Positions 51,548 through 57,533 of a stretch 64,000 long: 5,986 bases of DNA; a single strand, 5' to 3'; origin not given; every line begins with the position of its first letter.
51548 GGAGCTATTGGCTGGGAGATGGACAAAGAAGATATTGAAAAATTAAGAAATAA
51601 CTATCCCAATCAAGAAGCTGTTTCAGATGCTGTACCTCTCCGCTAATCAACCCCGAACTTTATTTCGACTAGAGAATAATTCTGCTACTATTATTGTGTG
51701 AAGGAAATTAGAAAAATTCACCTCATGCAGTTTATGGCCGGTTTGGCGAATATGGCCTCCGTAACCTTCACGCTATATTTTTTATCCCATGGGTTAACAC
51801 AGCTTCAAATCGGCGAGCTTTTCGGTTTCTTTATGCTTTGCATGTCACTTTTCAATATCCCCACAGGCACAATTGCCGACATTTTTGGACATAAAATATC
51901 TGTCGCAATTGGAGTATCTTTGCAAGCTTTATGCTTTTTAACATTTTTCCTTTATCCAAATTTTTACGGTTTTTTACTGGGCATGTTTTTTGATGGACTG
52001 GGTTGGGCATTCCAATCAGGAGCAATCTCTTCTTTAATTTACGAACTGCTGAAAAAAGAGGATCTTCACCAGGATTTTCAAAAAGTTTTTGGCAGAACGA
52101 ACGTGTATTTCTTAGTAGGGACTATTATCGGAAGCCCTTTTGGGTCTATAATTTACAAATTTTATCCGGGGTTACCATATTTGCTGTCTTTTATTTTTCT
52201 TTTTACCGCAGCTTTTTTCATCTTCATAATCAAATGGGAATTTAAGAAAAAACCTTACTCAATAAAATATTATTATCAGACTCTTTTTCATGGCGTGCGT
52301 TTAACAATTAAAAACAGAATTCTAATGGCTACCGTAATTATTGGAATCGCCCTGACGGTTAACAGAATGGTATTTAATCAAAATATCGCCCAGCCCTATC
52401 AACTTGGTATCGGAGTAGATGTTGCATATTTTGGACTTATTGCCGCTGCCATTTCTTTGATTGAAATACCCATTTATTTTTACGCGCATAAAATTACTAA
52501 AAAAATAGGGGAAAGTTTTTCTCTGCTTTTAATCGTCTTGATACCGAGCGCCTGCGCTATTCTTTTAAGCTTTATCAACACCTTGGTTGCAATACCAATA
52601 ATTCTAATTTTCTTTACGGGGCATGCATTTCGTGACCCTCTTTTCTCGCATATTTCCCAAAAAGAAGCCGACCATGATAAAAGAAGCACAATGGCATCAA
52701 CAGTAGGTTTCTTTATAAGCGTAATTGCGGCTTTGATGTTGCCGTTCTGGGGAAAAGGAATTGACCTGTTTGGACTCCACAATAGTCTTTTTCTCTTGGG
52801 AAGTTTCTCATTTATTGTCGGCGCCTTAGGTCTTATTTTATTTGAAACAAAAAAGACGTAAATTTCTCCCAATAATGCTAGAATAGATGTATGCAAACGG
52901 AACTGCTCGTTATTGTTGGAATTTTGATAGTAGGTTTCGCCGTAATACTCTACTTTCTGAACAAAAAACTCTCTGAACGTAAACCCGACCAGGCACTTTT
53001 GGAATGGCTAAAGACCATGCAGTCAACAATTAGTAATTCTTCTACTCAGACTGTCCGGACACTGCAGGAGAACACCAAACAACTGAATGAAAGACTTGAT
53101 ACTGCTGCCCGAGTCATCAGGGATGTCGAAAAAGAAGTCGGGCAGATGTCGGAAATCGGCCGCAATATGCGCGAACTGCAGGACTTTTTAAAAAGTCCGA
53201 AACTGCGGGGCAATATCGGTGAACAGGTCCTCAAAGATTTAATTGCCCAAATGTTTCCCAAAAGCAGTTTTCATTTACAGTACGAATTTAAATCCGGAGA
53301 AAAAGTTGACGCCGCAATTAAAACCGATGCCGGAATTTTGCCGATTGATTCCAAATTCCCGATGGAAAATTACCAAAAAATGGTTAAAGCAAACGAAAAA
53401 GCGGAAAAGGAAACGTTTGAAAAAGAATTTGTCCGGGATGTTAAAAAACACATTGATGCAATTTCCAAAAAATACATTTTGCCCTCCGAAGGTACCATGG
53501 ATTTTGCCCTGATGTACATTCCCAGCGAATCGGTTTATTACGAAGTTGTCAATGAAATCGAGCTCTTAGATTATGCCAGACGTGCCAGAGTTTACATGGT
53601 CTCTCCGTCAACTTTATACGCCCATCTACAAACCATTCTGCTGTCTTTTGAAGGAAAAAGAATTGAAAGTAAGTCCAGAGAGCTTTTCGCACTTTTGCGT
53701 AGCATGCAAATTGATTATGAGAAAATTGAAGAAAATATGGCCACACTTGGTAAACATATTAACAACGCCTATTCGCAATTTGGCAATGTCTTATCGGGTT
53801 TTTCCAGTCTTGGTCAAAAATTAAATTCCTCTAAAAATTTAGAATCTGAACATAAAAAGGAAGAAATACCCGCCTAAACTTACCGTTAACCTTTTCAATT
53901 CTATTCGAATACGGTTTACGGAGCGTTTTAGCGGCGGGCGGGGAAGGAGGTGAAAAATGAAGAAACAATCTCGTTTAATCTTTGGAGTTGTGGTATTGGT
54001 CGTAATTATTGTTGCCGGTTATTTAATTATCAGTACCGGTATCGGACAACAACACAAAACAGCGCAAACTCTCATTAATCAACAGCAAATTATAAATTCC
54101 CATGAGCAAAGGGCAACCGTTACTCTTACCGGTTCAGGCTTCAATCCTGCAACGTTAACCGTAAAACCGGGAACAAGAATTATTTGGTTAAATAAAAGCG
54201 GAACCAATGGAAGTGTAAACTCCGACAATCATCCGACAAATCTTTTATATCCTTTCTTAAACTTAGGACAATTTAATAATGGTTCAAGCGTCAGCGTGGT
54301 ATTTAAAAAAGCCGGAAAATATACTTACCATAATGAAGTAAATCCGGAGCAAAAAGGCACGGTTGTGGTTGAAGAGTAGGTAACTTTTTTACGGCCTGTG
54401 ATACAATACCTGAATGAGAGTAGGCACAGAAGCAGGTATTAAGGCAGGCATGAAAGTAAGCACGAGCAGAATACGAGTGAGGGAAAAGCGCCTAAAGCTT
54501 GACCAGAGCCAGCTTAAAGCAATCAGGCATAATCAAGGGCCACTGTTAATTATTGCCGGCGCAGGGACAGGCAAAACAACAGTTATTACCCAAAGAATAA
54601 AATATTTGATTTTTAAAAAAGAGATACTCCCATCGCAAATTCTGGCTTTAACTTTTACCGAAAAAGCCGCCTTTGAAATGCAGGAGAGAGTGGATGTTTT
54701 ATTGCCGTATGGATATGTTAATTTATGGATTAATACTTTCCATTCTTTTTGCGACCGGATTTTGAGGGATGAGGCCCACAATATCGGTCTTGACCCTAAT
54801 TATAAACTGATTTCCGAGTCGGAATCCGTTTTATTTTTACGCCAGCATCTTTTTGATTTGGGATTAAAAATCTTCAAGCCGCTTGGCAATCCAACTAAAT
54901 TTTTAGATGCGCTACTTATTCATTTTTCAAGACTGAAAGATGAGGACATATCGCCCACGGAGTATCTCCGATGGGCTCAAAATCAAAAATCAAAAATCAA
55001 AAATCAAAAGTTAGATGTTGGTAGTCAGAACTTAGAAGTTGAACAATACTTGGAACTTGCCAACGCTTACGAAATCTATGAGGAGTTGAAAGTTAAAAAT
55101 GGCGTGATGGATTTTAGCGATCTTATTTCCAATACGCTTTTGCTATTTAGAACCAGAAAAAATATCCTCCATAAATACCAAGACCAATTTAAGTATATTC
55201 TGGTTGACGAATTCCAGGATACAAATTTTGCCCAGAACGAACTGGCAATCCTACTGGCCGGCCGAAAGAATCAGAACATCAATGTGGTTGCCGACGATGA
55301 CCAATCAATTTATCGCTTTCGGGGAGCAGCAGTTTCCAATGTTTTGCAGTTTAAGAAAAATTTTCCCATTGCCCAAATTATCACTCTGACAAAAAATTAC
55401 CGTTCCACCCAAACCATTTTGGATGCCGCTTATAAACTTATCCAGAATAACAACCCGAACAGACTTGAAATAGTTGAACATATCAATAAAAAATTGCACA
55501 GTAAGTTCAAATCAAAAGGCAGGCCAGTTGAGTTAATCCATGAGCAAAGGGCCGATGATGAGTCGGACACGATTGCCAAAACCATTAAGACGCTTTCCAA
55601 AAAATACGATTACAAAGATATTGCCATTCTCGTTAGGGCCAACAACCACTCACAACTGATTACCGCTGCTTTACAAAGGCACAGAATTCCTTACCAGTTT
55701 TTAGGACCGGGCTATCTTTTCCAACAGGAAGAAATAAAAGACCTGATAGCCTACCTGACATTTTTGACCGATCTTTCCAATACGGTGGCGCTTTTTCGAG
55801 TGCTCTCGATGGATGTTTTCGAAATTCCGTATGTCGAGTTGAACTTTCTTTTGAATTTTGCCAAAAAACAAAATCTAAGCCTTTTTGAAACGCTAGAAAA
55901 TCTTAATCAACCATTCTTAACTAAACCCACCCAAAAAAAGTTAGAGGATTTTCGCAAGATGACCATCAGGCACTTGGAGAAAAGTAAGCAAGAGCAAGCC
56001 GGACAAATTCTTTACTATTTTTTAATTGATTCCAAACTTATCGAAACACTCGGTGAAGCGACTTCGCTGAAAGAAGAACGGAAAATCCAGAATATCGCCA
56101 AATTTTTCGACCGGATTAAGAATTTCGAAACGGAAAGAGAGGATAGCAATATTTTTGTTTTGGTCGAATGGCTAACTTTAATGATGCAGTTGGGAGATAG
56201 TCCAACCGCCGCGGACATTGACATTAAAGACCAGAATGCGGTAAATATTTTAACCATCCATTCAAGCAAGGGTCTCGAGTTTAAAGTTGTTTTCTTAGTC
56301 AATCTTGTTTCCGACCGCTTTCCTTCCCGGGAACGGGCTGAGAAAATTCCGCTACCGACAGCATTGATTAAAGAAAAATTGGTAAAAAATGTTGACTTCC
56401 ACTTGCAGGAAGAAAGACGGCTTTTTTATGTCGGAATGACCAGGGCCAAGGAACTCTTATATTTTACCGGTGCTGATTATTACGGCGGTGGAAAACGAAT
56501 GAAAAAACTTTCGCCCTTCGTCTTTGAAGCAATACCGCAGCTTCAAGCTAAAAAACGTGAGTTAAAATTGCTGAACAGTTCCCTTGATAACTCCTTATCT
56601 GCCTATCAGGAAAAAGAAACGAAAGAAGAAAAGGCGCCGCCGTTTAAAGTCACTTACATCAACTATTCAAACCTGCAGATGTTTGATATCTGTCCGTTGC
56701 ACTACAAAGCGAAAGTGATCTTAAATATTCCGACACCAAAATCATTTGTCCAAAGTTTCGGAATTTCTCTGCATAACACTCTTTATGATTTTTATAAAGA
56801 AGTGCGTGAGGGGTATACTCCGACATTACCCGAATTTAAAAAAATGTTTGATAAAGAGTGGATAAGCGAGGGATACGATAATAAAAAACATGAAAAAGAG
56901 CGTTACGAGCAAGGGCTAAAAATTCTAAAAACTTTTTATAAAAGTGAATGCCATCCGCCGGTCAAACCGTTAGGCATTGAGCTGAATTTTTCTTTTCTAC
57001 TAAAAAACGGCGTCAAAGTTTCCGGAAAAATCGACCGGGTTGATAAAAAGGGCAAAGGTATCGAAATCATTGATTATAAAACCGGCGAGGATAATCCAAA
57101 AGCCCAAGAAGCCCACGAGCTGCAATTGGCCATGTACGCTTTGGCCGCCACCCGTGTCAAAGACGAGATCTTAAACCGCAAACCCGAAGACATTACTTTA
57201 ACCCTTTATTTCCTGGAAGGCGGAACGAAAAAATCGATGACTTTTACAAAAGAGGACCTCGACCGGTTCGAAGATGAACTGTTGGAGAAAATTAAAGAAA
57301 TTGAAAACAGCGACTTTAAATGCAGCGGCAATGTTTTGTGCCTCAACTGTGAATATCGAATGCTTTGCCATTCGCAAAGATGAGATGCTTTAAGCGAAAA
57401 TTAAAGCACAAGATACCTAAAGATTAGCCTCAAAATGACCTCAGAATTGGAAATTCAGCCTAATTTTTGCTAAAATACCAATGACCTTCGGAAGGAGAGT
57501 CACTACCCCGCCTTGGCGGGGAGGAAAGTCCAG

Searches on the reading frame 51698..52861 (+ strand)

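Call 64: search_protein_families(library=pfam, proteins=[window:51698-52861:+], max_evalue=0.00001)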
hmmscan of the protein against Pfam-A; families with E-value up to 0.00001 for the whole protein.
window:51698-52861:+ (387 aa): 2 families
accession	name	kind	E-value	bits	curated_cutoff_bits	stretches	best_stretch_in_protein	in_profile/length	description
PF07690.21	MFS_1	-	1.3e-24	87.2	33.4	1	9-346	3-345/347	Major Facilitator Superfamily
PF12832.13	MFS_1_like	-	6.8e-06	25.8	25.2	1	24-307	22-311/373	MFS_1 like family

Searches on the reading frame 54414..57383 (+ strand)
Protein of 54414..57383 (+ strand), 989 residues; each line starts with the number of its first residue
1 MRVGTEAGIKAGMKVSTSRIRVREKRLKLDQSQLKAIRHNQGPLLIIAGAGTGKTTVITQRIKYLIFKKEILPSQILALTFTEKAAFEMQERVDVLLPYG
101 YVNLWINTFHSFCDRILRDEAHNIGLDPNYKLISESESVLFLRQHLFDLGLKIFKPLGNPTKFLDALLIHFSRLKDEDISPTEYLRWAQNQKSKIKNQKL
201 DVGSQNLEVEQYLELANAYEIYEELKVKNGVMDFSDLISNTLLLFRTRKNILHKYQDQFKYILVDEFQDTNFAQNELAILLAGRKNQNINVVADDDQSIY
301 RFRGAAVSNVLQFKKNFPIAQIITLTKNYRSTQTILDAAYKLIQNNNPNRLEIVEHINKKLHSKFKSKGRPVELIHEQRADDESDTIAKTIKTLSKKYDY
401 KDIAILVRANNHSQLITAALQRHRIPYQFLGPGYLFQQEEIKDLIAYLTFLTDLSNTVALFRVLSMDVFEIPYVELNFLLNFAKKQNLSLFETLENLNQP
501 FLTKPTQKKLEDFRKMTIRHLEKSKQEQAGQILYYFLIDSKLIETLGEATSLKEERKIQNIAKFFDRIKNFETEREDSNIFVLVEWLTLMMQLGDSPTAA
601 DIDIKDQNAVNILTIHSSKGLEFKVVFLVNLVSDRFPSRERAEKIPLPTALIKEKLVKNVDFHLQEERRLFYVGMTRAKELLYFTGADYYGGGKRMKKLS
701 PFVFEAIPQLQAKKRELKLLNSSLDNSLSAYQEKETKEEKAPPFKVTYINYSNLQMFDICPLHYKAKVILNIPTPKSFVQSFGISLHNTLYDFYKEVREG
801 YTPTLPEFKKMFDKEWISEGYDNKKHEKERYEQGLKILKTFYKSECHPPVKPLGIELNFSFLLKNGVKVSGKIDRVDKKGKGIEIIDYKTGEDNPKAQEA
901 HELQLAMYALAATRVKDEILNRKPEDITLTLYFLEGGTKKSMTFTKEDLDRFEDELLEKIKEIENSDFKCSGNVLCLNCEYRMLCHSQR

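Call 64: search_protein_families(library=pfam, proteins=[window:54414-57383:+], max_evalue=0.00001)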
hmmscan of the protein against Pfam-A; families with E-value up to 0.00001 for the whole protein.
window:54414-57383:+ (989 aa): 8 families
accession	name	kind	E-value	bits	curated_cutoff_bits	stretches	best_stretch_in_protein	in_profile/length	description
PF00580.27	UvrD-helicase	-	3.1e-75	253.8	23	1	29-318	1-271/271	UvrD/REP helicase N-terminal domain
PF13361.12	UvrD_C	-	1.8e-59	202.4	25.6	1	323-685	1-346/350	UvrD-like helicase C-terminal domain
PF12705.13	PDDEXK_1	-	8.2e-37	127.9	22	1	750-986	3-247/247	PD-(D/E)XK nuclease superfamily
PF13245.12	AAA_19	-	3.8e-21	76.1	25.1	1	34-303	2-134/134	AAA domain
PF13538.12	UvrD_C_2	-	1.8e-11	44.2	27.4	0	662-684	29-51/52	UvrD-like helicase C-terminal domain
PF10926.14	DUF2800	-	2.4e-06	27.4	21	1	854-987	106-234/368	Protein of unknown function (DUF2800)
PF01443.25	Viral_helicase1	-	5.1e-06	26.9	21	0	579-684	161-226/228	Viral superfamily 1 RNA helicase core domain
PF13604.12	AAA_30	-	7.3e-06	26.3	27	0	29-94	2-67/191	AAA domain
